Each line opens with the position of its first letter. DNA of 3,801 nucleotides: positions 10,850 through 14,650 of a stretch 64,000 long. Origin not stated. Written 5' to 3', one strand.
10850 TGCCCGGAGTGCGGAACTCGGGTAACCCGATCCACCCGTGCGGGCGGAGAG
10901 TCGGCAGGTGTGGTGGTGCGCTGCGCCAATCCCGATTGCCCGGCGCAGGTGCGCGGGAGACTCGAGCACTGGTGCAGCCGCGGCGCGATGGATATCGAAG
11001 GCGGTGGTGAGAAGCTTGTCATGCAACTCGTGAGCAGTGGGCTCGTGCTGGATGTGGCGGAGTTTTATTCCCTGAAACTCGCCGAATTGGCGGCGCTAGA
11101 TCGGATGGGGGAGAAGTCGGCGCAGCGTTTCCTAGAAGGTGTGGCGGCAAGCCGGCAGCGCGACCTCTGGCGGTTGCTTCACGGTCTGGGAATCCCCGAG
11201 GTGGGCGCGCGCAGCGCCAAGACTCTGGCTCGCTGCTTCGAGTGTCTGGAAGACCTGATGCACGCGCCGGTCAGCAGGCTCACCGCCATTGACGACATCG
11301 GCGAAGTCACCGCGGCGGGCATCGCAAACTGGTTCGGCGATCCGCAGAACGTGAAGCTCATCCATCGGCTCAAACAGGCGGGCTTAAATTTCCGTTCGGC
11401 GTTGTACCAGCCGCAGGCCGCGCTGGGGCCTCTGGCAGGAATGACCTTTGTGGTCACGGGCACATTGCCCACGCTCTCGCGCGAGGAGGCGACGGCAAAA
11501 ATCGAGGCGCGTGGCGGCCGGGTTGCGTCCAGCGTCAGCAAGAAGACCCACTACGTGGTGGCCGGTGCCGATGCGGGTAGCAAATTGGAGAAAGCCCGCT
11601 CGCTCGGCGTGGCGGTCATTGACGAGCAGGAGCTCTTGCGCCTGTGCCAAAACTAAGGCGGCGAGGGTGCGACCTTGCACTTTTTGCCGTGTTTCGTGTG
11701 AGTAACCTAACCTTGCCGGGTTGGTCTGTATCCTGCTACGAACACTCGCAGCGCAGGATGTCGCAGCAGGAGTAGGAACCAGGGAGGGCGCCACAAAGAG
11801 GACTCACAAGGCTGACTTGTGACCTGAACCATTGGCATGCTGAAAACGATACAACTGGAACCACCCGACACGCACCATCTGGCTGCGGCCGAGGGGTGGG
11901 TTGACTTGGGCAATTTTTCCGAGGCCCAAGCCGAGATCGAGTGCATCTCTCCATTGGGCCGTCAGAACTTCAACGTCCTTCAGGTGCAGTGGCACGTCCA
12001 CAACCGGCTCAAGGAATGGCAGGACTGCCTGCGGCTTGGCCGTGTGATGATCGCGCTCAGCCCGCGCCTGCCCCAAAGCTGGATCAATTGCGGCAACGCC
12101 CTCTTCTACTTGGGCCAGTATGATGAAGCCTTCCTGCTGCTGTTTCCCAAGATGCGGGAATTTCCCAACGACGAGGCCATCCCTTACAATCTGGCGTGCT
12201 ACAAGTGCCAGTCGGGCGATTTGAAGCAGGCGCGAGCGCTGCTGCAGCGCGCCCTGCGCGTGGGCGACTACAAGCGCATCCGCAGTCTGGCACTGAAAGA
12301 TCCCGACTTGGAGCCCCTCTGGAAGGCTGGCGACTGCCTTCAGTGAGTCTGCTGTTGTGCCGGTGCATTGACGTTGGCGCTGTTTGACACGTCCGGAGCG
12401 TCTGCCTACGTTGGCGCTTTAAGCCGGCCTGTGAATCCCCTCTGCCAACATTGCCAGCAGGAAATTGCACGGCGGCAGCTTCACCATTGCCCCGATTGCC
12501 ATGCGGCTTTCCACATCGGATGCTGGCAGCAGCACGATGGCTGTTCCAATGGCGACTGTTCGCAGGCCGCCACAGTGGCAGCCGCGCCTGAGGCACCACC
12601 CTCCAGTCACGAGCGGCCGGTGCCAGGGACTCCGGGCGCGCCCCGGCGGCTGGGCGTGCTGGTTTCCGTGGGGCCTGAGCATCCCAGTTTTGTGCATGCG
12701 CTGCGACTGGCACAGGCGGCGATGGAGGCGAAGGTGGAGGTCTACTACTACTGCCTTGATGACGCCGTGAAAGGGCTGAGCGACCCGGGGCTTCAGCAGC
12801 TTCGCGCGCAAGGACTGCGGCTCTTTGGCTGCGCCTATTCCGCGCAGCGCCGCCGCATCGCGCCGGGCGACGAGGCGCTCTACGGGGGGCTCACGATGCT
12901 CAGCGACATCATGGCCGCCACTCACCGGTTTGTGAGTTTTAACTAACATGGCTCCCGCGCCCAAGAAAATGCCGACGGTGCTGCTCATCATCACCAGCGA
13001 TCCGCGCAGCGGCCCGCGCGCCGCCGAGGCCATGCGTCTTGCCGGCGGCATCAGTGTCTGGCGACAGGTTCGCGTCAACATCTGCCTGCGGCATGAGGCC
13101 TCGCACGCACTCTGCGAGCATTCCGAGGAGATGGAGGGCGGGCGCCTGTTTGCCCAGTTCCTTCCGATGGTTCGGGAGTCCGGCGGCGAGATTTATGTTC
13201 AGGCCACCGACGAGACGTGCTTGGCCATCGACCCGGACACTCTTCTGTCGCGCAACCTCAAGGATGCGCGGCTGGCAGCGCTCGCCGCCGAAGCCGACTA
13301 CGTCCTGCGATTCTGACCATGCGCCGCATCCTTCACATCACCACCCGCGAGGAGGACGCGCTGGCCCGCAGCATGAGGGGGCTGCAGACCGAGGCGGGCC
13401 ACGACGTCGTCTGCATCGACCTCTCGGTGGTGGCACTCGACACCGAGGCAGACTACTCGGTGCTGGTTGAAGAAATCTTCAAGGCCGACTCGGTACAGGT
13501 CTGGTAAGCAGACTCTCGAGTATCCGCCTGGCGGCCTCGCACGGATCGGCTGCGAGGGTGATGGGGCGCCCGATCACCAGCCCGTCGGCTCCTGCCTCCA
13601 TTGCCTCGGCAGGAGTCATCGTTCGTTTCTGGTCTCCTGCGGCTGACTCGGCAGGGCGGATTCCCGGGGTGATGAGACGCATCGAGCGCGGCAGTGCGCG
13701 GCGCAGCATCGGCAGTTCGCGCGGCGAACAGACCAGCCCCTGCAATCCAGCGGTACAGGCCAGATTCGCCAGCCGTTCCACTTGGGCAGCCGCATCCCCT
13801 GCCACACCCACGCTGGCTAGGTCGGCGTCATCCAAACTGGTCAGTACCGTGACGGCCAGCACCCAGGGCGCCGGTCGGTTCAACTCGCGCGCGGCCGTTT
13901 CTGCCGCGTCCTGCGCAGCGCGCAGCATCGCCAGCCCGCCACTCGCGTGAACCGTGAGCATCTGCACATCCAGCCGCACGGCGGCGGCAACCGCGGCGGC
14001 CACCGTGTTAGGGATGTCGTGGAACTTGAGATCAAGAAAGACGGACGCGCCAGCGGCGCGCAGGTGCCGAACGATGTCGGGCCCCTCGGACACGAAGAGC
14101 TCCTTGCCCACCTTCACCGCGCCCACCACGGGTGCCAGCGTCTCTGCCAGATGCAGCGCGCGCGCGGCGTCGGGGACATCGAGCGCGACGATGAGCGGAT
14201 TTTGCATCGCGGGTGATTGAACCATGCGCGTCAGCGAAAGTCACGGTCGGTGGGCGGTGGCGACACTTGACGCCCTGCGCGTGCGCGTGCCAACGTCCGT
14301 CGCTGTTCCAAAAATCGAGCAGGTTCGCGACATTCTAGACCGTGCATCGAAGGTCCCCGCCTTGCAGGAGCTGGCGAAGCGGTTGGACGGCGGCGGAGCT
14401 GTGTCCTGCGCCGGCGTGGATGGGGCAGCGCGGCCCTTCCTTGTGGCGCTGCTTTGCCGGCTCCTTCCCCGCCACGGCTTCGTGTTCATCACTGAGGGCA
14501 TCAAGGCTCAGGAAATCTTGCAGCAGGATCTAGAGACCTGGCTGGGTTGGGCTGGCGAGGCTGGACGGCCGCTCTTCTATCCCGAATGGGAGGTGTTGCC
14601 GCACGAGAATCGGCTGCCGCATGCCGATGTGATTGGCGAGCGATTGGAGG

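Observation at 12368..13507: DsrE/F/H (TusD/C/B)-like trio with a zinc-finger-like N-terminal extension on the DsrE subunit and a truncated DsrH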

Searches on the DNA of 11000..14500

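Call 89: search_rna_families(source=window, start=11000, end=14500, threshold=evalue, max_evalue=1)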
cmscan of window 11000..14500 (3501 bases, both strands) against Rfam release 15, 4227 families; matches with E-value up to 1: 1.
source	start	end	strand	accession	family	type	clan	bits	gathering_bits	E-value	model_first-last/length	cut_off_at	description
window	11512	11573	+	RF00223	IRES_Bip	Cis-reg; IRES;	-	15.9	40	0.076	1-263/263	no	bip internal ribosome entry site (IRES)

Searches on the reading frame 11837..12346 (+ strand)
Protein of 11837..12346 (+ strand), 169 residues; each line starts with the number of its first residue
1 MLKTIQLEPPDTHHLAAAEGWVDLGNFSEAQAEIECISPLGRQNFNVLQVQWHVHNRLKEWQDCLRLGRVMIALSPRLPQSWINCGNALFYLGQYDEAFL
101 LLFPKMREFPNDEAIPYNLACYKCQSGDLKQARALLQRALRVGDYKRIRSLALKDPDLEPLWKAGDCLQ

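Call 3: search_protein_families(library=pfam, proteins=[window:11837-12346:+], max_evalue=1)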
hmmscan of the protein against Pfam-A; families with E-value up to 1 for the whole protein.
window:11837-12346:+ (169 aa): 15 families
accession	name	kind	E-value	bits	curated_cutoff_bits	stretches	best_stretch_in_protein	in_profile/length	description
PF07719.23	TPR_2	-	1.7e-07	31.3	27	2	80-98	2-20/34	Tetratricopeptide repeat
PF14559.12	TPR_19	-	2.1e-06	28.4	25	1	92-142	4-54/68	Tetratricopeptide repeat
PF00515.34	TPR_1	-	9.2e-06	25.7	27.8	1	80-98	2-20/34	Tetratricopeptide repeat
PF13374.12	TPR_10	-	2.4e-05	24.6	27.5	1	118-142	7-31/42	Tetratricopeptide repeat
PF13424.12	TPR_12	-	4.2e-05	24.1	30.1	1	117-141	49-73/77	Tetratricopeptide repeat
PF07721.20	TPR_4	-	9.9e-05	23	27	0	13-34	3-24/26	Tetratricopeptide repeat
PF13428.12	TPR_14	-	0.00024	22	23.5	0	125-142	13-30/44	Tetratricopeptide repeat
PF13414.12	TPR_11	-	0.00073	19.6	26.8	1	86-98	1-13/42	TPR repeat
PF13431.12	TPR_17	-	0.0011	19.5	24.4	1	72-98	6-32/34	Tetratricopeptide repeat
PF13371.12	TPR_9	-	0.0012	19.3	35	1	55-98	5-48/73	Tetratricopeptide repeat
PF13181.12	TPR_8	-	0.0013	19.1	25.7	0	80-98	2-20/34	Tetratricopeptide repeat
PF21545.3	T7SS_EccA1_N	-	0.0013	18.6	27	1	6-157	94-248/272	T7SS, ESX-1 secretion system protein EccA1, N-terminal domain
PF13432.12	TPR_16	-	0.0042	17.9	32.7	1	117-143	1-27/65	Tetratricopeptide repeat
PF12895.13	ANAPC3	-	0.0051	17.5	27.2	1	53-102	31-79/82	Anaphase-promoting complex, cyclosome, subunit 3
PF13174.12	TPR_6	-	0.29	12.3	26.3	0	117-140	4-27/33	Tetratricopeptide repeat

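Call 4: search_protein_families(library=ncbifam, proteins=[window:11837-12346:+], max_evalue=1)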
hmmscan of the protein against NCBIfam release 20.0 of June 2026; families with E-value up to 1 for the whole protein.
window:11837-12346:+ (169 aa): 6 families
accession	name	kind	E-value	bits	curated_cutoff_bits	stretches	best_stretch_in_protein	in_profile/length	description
NF047558.1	TPR_END_plus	domain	1.1e-07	31.7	32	1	116-163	2-47/56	TPR end-of-group domain-containing protein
NF033920.0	C39_PA2778_fam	equivalog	0.00014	21.4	150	1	76-142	187-253/255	PA2778 family cysteine peptidase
TIGR02917.1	PEP_TPR_lipo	equivalog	0.00049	18.1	312.2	1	13-141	229-357/899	XrtA/PEP-CTERM system TPR-repeat protein PrsT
NF047371.1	FlcA_CTERM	equivalog_domain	0.0012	17.4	300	1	90-151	484-545/646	periplasmic flagellar collar protein FlcA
TIGR00540.1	TPR_hemY_coli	hypoth_equivalog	0.014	14.1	142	1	13-69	154-210/385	heme biosynthesis-associated TPR protein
NF040959.1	MamA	equivalog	0.044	13.2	200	1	84-142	42-100/204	magnetosome protein MamA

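Call 92: search_protein_families(library=padloc, proteins=[window:11837-12343:+], max_evalue=0.1)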
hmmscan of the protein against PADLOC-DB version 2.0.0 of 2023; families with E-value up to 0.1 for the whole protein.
window:11837-12343:+ (169 aa): 1 family
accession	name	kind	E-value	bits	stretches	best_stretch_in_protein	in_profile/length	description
PDLC04479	PDC-M16B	-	0.0011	16.2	1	105-142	183-220/490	-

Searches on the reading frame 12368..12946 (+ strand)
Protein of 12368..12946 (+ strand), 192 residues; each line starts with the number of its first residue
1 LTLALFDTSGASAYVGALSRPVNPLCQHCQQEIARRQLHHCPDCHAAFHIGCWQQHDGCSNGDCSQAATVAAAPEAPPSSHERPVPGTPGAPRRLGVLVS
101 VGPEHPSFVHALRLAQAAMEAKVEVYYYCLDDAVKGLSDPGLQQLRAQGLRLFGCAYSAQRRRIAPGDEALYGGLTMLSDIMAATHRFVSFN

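Call 3: search_protein_families(library=pfam, proteins=[window:12368-12946:+], max_evalue=1)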
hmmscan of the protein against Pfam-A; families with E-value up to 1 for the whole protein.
window:12368-12946:+ (192 aa): 6 families
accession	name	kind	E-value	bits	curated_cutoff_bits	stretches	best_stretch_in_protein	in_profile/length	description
PF02635.20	DsrE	-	0.00032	21.3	22.7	1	95-190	3-115/116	DsrE/DsrF-like family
PF14446.12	Prok-RING_1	-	0.00069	20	29.1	1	25-66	6-48/54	Prokaryotic RING finger family 1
PF00130.28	C1_1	-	0.004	17.4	26.5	1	25-58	13-48/53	Phorbol esters/diacylglycerol binding domain (C1 domain)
PF01155.25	HypA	-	0.066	13.7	28.9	1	20-46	67-94/112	Hydrogenase/urease nickel incorporation, metallochaperone, hypA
PF01688.23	Herpes_gI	-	0.34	11.3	27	1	12-57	60-105/155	Alphaherpesvirus glycoprotein I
PF23004.2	PHDvar_NSD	-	0.63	10.6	27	0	26-56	1-31/47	Histone-lysine N-methyltransferase NSD-like, variant PHD zinc finger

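Call 4: search_protein_families(library=ncbifam, proteins=[window:12368-12946:+], max_evalue=1)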
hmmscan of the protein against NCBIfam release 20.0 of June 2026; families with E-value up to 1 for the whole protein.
window:12368-12946:+ (192 aa): 1 family
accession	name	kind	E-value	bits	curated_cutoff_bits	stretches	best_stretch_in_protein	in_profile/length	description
NF007854.0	PRK10563.1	equivalog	0.19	11.4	211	1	115-141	172-198/221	6-phosphogluconate phosphatase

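Call 5: find_homologous_proteins(query=window:12368-12946:+, max_evalue=0.001)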
Query window:12368-12946:+ (192 aa): 7 proteins with E <= 0.001 among 672 candidates.
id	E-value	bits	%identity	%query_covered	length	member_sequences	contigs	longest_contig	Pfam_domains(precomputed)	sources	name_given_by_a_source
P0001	3.3e-91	323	80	95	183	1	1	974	-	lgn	-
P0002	1.1e-63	233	99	56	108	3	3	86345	-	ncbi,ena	-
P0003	3.2e-43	166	78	52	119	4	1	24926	-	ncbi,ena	-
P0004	8.0e-39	152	43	79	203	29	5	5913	-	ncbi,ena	-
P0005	8.5e-39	152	44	79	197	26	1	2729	-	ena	-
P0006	5.2e-36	143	57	65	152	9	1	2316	-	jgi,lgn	-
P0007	3.3e-34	137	62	53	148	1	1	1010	-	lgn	-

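Call 7: find_encoding_contigs(protein=P0002, flank=6000, max_places=4)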
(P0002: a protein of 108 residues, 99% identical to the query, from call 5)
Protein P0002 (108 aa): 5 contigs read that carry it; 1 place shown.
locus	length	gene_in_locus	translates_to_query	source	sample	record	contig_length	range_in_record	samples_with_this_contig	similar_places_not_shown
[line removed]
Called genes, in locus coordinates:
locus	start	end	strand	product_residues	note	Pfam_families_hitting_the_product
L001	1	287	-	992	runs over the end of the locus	PF08532:Glyco_hydro_42M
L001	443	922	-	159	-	PF00581:Rhodanese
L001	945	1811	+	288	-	PF00892:EamA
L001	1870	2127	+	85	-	PF00462:Glutaredoxin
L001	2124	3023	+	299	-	PF16881:LIAS_N, PF04055:Radical_SAM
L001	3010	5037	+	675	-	PF22745:Nlig-Ia, PF01653:DNA_ligase_aden, PF03120:OB_DNA_ligase, PF14520:HHH_5 (faint), PF12826:HHH_2, PF00533:BRCT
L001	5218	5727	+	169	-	PF14559:TPR_19 (faint), PF07719:TPR_2 (faint), PF00515:TPR_1 (faint)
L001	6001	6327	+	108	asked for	-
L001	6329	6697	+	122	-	-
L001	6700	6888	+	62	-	-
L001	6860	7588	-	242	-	PF00215:OMPdecase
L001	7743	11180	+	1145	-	PF17757:UvrB_inter, PF02559:CarD_TRCF_RID, PF00270:DEAD, PF00271:Helicase_C, PF03461:TRCF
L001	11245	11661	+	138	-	PF07719:TPR_2 (faint)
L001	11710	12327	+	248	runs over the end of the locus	PF00696:AA_kinase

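Call 8: find_encoding_contigs(protein=P0003, flank=6000, max_places=4)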
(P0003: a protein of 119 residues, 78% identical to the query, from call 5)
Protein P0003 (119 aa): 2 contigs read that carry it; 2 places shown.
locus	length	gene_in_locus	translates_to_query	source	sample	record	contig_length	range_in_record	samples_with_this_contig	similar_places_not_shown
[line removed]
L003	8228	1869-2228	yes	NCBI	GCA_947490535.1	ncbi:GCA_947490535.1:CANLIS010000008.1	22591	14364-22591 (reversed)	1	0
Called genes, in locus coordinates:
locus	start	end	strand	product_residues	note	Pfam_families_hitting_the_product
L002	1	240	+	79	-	?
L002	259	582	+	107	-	PF00462:Glutaredoxin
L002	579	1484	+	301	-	PF16881:LIAS_N, PF04055:Radical_SAM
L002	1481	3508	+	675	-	PF22745:Nlig-Ia, PF01653:DNA_ligase_aden, PF14520:HHH_5 (faint), PF03120:OB_DNA_ligase, PF12826:HHH_2, PF00533:BRCT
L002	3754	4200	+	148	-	PF00515:TPR_1 (faint), PF07719:TPR_2 (faint), PF13424:TPR_12 (faint), PF13428:TPR_14 (faint), PF14559:TPR_19 (weak)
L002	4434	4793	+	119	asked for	-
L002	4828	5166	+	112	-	-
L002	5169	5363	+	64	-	-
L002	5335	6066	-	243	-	PF00215:OMPdecase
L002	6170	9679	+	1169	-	PF17757:UvrB_inter, PF02559:CarD_TRCF_RID, PF00270:DEAD, PF04851:ResIII (weak), PF00271:Helicase_C, PF03461:TRCF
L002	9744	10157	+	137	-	PF07719:TPR_2 (faint), PF13428:TPR_14 (faint)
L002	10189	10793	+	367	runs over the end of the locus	PF01008:IF-2B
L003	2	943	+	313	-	?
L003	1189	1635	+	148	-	PF07719:TPR_2 (faint), PF13371:TPR_9 (faint), PF13428:TPR_14 (faint), PF14559:TPR_19 (faint)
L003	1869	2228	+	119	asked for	-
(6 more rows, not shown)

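Call 9: find_encoding_contigs(protein=P0004, flank=6000, max_places=5)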
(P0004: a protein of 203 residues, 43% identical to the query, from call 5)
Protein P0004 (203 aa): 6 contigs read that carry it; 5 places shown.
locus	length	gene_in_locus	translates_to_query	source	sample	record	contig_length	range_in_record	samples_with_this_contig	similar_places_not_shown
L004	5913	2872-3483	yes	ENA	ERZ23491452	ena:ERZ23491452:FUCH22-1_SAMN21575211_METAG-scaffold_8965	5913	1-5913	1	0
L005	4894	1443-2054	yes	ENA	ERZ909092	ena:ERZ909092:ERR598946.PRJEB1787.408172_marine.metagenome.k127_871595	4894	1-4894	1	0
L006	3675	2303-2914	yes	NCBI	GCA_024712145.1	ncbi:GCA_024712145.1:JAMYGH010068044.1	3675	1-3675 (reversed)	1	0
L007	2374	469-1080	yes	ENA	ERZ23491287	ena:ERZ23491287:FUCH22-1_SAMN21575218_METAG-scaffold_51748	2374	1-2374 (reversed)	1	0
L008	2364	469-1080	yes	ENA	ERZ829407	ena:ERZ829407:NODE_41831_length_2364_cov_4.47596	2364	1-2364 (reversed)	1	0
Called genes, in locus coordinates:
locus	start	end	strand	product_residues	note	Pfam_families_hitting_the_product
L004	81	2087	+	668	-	PF22745:Nlig-Ia, PF01653:DNA_ligase_aden, PF03120:OB_DNA_ligase, PF03119:DNA_ligase_ZBD, PF14520:HHH_5 (faint), PF12826:HHH_2, PF00533:BRCT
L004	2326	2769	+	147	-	PF13428:TPR_14 (faint), PF14559:TPR_19 (faint)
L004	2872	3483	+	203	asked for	-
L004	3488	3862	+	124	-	-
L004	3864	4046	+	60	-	-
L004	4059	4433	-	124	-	PF13385:Laminin_G_3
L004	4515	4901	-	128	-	-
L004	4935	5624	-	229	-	PF00215:OMPdecase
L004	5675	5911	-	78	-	?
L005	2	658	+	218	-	?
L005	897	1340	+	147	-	PF13428:TPR_14 (faint), PF14559:TPR_19 (faint)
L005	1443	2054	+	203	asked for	-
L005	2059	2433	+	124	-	-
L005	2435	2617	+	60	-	-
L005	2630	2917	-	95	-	PF13385:Laminin_G_3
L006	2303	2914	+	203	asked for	-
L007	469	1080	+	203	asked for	-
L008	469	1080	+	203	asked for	-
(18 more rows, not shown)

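Call 13: find_related_loci(query=A1, collection=genome_contigs, flank=5000)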
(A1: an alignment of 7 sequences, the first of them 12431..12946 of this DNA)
Query A1 (171 aa) in genome_contigs; peptide patterns used: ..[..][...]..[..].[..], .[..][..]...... (x = any residue, [..] = any of these).
59 stretches matched a pattern; 44 encode a relative of the query (tblastn E <= 1e-3); 44 distinct loci.
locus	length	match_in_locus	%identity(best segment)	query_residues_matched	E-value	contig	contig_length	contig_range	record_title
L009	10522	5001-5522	68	1-171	3e-75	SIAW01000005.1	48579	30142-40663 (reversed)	MAG: Pedosphaera sp. isolate Baikal-deep-G217 BACOMB-C2923, whole genome shotgun sequence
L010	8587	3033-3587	47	1-171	1e-52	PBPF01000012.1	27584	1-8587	MAG: Verrucomicrobiales bacterium isolate RS370 1664, whole genome shotgun sequence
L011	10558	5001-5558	47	1-171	6e-51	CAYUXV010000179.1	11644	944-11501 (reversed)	MAG TPA_asm: uncultured Verrucomicrobiota bacterium isolate SRP092796_co4_574 genome assembly, contig: k141_6009572, who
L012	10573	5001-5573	46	5-171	4e-48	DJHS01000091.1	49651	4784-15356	MAG TPA_asm: Verrucomicrobia bacterium UBA6614 UBA6614_contig_965, whole genome shotgun sequence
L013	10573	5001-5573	45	5-171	2e-47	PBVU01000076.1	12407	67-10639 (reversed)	MAG: Verrucomicrobiales bacterium isolate RS414 TaraRedSea_contig_30788, whole genome shotgun sequence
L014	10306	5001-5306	66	70-171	1e-41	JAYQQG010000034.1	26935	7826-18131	MAG: Verrucomicrobiales bacterium isolate SD3111_S41.rosella.009 NODE_439_length_26935_cov_6.00205, whole genome shotgun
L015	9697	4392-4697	65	70-171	1e-41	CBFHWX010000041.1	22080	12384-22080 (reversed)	MAG: Limisphaerales bacterium isolate Co_bin_191_indper genome assembly, contig: Co_bin_191_indper_c41, whole genome sho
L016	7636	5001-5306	66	70-171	1e-41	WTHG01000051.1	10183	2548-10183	MAG: Verrucomicrobiales bacterium isolate PL34863bin_20 NODE_3838_length_10183_cov_6.837974, whole genome shotgun sequen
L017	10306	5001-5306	66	70-171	3e-41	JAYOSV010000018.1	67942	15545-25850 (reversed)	MAG: Verrucomicrobiales bacterium isolate 139566_S167_rosella_bins.tsv.006 NODE_312_length_67942_cov_8.312991, whole gen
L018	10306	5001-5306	65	70-171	8e-41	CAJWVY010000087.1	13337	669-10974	MAG TPA_asm: uncultured Verrucomicrobiales bacterium isolate ERR599100_bin.33_MetaBAT_v2.12.1_MAG genome assembly, conti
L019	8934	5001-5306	65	70-171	9e-41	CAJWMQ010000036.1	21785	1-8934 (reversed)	MAG TPA_asm: uncultured Verrucomicrobiales bacterium isolate ERR599032_bin.34_MetaBAT_v2.12.1_MAG genome assembly, conti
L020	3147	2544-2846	61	71-171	2e-40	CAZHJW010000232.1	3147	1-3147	MAG TPA_asm: uncultured Pedosphaera sp. isolate SRP077602_co9_528 genome assembly, contig: NODE_58564_length_3147_cov_7.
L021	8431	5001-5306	65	70-171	2e-40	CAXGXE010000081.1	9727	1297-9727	MAG TPA_asm: uncultured Verrucomicrobiales bacterium isolate ERR594347_binner123_Refined_6 genome assembly, contig: ERZ1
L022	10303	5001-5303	60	71-171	1e-39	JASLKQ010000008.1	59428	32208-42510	MAG: Verrucomicrobiota bacterium isolate ETNP1_MAG_4 NODE_8_length_59428_cov_5.278984, whole genome shotgun sequence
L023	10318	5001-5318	64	65-171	3e-37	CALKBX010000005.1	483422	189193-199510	MAG: uncultured Verrucomicrobiae bacterium isolate FRAM_RAS_EGC1617_bin25 genome assembly, contig: FRAM_EGC1617_bin25-5,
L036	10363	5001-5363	45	56-171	6e-32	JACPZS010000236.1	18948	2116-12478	MAG: Verrucomicrobia bacterium isolate NC_groundwater_895_Pr1_S2p5_58_19 Montesol18_S2p5_coassembly_scaffold_1317039, wh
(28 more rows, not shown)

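Call 58: search_protein_families(library=pfam, proteins=[L002:4269-4412:+, L004:2836-2979:+, L010:3033-3176:+, L011:5001-5144:+, L012:4989-5132:+], max_evalue=0.1)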
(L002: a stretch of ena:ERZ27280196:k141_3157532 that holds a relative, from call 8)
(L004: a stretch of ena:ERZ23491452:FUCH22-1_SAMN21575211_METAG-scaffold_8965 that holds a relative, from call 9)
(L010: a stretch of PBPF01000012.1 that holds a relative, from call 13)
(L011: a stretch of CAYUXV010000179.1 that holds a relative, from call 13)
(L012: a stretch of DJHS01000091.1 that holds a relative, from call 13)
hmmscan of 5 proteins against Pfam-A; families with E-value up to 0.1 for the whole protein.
L002:4269-4412:+ (48 aa): 1 family
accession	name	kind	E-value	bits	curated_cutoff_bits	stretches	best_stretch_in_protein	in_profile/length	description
PF14446.12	Prok-RING_1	-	1.4e-06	28.6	29.1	1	4-44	6-47/54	Prokaryotic RING finger family 1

L004:2836-2979:+ (48 aa): 2 families
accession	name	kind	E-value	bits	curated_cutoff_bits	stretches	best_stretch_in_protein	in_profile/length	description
PF14446.12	Prok-RING_1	-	3.4e-05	24.1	29.1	1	3-45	5-49/54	Prokaryotic RING finger family 1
PF17120.11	zf-RING_16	-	0.021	14.9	27.4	1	3-46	5-47/57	RING/Ubox like zinc-binding domain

L010:3033-3176:+ (48 aa): 4 families
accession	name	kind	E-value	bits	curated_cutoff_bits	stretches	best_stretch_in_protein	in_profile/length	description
PF14446.12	Prok-RING_1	-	2.2e-09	37.6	29.1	1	4-41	6-44/54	Prokaryotic RING finger family 1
PF00130.28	C1_1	-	0.0063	16.8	26.5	1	4-35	13-46/53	Phorbol esters/diacylglycerol binding domain (C1 domain)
PF12773.13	DZR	-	0.0074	16.9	27.3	1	5-33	1-29/45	Double zinc ribbon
PF16744.11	zf-RING_15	-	0.082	13.5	30.8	1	4-36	7-38/73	KIAA1045 RING finger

L011:5001-5144:+ (48 aa): 4 families
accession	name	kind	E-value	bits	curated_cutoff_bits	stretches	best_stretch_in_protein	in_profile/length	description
PF14446.12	Prok-RING_1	-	4.4e-09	36.6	29.1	1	4-41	6-44/54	Prokaryotic RING finger family 1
PF13248.11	Zn_ribbon_3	-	0.014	15.3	27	1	5-26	5-25/26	zinc-ribbon domain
PF00130.28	C1_1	-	0.02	15.2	26.5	1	4-35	13-46/53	Phorbol esters/diacylglycerol binding domain (C1 domain)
PF12773.13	DZR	-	0.086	13.5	27.3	0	5-32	1-28/45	Double zinc ribbon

L012:4989-5132:+ (48 aa): 9 families
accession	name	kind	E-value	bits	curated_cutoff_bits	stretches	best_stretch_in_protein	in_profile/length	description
PF14446.12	Prok-RING_1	-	3.5e-09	36.9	29.1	1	2-43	4-46/54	Prokaryotic RING finger family 1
PF13240.11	Zn_Ribbon_1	-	0.00056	20.1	25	1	5-24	2-20/23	zinc-ribbon domain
PF12773.13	DZR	-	0.0014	19.2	27.3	1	5-32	1-28/45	Double zinc ribbon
PF03107.22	C1_2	-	0.0042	17.8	26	1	3-31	18-47/48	C1 domain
PF00130.28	C1_1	-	0.028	14.7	26.5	1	2-31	11-42/53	Phorbol esters/diacylglycerol binding domain (C1 domain)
PF06677.18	Auto_anti-p27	-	0.032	14.8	24.1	1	2-24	15-40/40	Sjogren's syndrome/scleroderma autoantigen 1 (Autoantigen p27)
PF13248.11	Zn_ribbon_3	-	0.043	13.8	27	1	2-24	2-23/26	zinc-ribbon domain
PF24441.1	DUF7560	-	0.056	13.6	27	0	5-15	30-40/44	Family of unknown function (DUF7560)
PF03119.21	DNA_ligase_ZBD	-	0.064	13.6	25.8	0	5-13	2-10/27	NAD-dependent DNA ligase C4 zinc finger domain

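Call 92: search_protein_families(library=padloc, proteins=[window:12431-12943:+], max_evalue=0.1)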
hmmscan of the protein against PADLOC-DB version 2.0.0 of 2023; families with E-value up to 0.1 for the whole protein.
window:12431-12943:+ (171 aa): 0 families
